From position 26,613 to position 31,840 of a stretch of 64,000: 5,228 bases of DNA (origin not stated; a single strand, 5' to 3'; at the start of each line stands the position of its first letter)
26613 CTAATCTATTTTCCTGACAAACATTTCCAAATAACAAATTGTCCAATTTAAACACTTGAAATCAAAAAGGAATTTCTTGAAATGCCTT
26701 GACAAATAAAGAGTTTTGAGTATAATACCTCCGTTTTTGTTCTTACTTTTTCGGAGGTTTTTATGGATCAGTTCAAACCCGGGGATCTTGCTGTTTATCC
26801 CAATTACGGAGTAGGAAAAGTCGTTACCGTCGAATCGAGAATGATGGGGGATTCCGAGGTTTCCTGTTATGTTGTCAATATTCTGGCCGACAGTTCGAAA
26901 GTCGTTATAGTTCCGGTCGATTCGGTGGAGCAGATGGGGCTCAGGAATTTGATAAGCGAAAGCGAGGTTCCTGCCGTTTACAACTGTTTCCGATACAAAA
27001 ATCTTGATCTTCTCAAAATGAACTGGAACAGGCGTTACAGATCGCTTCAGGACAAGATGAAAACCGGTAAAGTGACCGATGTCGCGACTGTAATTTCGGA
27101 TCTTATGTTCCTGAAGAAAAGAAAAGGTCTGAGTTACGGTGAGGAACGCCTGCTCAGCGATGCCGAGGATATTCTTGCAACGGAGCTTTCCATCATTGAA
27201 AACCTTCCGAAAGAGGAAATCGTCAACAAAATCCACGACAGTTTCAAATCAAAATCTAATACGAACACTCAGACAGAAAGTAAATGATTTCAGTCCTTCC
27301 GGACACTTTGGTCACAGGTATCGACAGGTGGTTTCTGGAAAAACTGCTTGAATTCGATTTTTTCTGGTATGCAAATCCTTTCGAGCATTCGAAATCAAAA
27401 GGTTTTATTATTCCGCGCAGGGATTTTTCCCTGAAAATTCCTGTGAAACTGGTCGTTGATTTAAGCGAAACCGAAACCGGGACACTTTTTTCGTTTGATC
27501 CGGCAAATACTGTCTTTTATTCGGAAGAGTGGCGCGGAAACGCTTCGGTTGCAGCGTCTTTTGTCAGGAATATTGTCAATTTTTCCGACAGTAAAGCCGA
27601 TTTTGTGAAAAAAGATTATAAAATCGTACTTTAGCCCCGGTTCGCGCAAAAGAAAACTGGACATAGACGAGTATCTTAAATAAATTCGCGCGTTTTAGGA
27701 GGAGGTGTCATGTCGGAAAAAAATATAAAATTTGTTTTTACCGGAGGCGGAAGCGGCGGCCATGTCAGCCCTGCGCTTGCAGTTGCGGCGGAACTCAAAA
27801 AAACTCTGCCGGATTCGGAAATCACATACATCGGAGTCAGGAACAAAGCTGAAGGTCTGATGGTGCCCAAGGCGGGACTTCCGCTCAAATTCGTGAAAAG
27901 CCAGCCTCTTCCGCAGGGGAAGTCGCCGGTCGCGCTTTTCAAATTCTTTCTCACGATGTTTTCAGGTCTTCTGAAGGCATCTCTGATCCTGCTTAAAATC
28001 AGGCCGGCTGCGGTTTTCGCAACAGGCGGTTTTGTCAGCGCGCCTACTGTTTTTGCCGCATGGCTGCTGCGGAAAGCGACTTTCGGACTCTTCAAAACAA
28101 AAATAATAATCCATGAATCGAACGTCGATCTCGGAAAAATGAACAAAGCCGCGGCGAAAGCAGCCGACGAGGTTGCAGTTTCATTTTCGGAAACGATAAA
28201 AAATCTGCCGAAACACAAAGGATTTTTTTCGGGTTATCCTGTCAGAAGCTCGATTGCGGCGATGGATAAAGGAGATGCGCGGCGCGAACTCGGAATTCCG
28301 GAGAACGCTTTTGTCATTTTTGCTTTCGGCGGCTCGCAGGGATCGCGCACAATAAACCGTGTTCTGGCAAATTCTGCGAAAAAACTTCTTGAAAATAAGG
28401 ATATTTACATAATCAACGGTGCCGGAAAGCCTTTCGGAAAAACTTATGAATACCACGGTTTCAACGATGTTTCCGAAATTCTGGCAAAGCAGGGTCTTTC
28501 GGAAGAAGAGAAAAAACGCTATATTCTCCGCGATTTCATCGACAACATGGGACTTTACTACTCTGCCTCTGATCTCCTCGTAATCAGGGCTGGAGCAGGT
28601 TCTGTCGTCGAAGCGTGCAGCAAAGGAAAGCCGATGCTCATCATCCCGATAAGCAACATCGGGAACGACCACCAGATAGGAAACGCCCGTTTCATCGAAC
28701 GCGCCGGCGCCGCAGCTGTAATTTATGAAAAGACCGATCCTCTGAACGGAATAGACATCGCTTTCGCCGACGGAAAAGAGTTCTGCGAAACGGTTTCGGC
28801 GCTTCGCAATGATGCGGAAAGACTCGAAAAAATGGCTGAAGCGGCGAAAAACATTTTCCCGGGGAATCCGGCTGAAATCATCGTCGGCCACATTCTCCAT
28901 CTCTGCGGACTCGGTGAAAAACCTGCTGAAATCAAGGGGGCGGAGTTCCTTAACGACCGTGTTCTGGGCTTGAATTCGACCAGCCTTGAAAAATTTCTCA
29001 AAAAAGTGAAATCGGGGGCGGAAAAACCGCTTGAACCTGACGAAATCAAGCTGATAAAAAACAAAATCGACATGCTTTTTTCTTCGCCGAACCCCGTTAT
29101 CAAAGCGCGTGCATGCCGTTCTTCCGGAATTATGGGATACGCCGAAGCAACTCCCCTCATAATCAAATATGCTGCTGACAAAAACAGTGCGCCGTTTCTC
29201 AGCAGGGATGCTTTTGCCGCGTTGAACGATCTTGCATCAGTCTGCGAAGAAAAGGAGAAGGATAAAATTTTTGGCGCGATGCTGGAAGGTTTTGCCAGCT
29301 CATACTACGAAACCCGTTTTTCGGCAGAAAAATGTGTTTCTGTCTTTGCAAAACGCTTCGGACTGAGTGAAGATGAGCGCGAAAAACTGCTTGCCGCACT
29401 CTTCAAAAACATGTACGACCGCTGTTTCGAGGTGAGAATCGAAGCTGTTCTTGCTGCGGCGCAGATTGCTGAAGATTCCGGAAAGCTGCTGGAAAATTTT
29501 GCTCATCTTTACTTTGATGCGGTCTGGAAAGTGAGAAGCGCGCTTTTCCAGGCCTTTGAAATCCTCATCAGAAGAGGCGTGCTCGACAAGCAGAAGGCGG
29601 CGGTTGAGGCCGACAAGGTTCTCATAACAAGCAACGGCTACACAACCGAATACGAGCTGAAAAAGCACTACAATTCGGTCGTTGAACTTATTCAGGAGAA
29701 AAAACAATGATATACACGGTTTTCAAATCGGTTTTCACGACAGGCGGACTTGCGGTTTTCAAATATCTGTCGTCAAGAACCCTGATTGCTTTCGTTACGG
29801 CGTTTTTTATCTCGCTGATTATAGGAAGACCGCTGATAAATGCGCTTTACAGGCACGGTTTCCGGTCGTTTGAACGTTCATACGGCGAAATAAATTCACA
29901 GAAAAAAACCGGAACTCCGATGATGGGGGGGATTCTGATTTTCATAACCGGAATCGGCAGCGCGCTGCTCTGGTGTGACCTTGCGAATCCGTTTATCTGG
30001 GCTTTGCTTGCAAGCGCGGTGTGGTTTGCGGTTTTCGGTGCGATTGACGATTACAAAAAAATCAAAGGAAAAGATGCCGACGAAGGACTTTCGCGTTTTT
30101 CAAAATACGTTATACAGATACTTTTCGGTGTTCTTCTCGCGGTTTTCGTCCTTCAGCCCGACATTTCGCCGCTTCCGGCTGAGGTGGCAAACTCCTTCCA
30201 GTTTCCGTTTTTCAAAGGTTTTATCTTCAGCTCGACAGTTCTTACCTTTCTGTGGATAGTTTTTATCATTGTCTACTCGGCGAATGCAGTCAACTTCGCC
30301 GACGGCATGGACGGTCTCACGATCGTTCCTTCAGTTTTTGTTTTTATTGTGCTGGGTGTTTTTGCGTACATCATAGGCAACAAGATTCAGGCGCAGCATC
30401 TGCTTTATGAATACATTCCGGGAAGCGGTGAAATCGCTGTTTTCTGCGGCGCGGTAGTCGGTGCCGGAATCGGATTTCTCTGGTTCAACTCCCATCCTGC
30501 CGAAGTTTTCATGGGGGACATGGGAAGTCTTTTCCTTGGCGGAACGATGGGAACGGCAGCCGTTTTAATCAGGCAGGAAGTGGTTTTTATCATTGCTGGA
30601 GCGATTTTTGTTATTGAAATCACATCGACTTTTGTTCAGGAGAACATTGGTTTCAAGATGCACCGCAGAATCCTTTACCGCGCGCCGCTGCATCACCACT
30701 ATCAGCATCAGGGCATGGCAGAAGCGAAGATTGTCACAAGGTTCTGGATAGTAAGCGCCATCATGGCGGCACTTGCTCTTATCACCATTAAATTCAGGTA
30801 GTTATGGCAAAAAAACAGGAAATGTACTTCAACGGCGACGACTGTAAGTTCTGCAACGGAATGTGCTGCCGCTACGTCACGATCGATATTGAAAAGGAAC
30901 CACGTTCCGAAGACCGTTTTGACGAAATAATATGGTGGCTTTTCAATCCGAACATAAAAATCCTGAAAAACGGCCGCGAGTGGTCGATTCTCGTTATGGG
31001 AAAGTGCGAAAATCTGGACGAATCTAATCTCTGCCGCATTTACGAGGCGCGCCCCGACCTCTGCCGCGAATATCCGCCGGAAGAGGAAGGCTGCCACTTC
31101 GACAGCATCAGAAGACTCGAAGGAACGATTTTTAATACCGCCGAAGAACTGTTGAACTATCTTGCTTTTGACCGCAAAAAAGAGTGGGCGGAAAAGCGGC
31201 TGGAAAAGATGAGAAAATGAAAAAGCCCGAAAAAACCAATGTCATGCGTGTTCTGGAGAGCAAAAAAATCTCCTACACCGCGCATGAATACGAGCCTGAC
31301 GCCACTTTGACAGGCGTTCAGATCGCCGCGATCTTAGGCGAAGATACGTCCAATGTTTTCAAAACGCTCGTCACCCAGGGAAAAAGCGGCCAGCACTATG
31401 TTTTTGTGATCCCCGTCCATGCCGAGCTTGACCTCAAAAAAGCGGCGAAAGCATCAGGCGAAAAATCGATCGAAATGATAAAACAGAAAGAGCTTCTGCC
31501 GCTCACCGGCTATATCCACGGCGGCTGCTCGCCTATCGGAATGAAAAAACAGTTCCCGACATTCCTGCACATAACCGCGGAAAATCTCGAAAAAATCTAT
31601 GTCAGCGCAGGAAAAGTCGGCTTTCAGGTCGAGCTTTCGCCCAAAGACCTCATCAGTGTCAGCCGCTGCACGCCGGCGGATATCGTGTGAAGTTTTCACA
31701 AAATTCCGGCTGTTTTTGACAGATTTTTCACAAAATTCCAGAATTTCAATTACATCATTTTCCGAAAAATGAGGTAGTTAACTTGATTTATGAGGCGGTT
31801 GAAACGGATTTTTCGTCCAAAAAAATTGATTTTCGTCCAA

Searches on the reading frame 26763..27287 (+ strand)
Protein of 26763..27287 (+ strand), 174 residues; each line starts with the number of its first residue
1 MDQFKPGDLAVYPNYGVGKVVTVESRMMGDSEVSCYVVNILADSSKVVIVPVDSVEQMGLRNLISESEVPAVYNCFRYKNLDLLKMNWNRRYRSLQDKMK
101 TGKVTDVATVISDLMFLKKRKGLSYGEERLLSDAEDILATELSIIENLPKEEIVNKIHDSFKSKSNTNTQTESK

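Call 56: search_protein_families(library=pfam, proteins=[window:26763-27287:+])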
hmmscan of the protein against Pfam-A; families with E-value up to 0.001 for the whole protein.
window:26763-27287:+ (174 aa): 2 families
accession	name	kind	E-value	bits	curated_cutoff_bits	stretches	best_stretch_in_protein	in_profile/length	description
PF21095.3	CarD_C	-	1.2e-23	83.4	23.1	1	72-157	2-86/87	CarD, C-terminal domain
PF02559.22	CarD_TRCF_RID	-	1.7e-10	41.2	23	1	4-63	1-56/57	CarD-like/TRCF RID domain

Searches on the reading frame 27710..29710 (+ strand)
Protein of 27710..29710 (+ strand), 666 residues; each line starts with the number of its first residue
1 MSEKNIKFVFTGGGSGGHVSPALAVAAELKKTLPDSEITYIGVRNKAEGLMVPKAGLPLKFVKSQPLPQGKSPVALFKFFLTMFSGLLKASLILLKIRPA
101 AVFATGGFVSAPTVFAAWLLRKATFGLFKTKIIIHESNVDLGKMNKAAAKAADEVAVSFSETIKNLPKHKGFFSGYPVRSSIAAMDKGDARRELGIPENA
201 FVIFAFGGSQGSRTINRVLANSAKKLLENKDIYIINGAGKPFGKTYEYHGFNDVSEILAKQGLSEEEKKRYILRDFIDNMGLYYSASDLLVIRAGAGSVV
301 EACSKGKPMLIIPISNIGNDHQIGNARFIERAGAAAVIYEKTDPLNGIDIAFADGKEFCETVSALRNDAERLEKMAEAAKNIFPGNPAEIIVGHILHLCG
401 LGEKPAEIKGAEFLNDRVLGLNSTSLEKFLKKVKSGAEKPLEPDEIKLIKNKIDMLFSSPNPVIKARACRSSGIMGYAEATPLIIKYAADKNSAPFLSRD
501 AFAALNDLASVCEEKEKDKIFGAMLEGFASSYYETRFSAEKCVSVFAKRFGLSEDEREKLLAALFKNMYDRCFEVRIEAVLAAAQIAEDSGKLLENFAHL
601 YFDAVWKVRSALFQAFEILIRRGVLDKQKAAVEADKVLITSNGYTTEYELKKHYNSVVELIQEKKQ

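Call 56: search_protein_families(library=pfam, proteins=[window:27710-29710:+])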
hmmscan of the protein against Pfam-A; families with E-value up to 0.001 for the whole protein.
window:27710-29710:+ (666 aa): 4 families
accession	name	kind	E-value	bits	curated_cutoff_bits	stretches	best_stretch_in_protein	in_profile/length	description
PF03033.26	Glyco_transf_28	-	7.3e-26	91.3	26.2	1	8-156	1-138/139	Glycosyltransferase family 28 N-terminal domain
PF04101.22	Glyco_tran_28_C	-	7.8e-23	81.8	22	1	202-344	1-129/166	Glycosyltransferase family 28 C-terminal domain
PF13646.12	HEAT_2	-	4.8e-06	27.2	27.7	0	453-508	5-58/88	HEAT repeats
PF02985.28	HEAT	-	0.00062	20.2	23.5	0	593-619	1-27/31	HEAT repeat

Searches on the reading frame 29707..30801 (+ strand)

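Call 56: search_protein_families(library=pfam, proteins=[window:29707-30801:+])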
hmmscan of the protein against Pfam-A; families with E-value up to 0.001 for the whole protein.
window:29707-30801:+ (364 aa): 1 family
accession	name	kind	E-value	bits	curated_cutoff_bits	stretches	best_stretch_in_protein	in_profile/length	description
PF00953.26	Glycos_transf_4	-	5.8e-31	108.1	27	1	98-287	2-158/160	Glycosyl transferase family 4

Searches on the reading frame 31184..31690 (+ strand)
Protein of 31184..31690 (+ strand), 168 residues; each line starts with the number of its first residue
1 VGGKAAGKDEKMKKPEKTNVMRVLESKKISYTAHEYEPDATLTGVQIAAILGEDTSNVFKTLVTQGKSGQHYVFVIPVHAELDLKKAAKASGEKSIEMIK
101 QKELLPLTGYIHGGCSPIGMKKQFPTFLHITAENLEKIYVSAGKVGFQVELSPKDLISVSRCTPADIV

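Call 56: search_protein_families(library=pfam, proteins=[window:31184-31690:+])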
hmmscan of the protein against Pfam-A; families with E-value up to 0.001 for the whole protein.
window:31184-31690:+ (168 aa): 1 family
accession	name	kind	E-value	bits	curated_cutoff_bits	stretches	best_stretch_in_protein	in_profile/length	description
PF04073.20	tRNA_edit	-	6e-25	88.2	25.5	1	45-157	8-121/123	Aminoacyl-tRNA editing domain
